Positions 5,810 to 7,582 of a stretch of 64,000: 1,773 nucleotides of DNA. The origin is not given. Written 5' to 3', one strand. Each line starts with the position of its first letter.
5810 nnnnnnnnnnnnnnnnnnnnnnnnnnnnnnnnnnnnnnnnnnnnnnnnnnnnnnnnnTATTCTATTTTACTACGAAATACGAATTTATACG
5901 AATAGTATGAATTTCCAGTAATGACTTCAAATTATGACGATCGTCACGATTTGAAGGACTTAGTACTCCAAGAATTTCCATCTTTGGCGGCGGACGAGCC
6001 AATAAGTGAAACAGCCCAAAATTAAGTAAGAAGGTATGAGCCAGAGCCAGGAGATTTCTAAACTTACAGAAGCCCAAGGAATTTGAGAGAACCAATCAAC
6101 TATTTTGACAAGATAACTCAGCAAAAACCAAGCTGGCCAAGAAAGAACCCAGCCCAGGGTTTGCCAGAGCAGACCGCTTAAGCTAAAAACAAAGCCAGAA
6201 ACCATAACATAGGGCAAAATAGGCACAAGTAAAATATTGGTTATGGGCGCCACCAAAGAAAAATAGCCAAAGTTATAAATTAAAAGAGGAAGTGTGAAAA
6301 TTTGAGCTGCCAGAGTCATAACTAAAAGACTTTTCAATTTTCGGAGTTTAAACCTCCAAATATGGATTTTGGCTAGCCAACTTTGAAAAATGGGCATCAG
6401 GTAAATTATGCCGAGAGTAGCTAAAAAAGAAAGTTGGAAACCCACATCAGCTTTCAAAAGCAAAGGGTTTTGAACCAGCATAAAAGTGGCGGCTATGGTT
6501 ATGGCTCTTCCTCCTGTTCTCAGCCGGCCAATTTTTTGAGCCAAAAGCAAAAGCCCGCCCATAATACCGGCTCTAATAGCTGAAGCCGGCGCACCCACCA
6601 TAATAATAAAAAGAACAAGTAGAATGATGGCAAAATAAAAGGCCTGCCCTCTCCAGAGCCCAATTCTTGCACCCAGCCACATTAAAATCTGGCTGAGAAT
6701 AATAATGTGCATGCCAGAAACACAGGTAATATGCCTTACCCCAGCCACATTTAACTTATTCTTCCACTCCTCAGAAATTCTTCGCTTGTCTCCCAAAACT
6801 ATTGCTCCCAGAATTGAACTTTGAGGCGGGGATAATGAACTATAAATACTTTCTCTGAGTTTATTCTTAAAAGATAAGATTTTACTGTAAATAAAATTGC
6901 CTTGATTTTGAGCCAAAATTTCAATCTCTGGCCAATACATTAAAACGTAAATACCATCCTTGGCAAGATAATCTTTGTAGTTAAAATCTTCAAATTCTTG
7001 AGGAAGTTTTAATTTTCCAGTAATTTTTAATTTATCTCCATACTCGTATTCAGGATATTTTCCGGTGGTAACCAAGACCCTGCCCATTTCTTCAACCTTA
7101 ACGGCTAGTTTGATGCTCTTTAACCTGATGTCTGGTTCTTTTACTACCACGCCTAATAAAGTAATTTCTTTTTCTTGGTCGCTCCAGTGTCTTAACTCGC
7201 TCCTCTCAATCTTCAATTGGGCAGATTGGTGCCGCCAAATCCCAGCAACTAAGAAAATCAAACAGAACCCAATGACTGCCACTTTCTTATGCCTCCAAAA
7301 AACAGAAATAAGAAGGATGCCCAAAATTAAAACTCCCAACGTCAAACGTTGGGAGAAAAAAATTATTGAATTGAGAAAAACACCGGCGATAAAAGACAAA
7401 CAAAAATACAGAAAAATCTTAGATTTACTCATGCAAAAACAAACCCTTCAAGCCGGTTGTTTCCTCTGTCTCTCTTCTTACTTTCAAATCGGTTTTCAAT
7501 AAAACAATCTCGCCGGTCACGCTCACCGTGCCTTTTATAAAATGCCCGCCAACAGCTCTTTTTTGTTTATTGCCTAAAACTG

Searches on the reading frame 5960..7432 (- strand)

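Call 26: search_protein_families(library=pfam, proteins=[window:5960-7432:-])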
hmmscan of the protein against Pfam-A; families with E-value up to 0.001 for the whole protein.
window:5960-7432:- (490 aa): 2 families
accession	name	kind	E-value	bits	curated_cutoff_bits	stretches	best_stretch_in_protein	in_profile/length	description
PF03772.21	Competence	-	3.7e-54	184.3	23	1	211-482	1-269/270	Competence protein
PF13567.11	DUF4131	-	1e-21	77.8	31.6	1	32-172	10-164/165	Domain of unknown function (DUF4131)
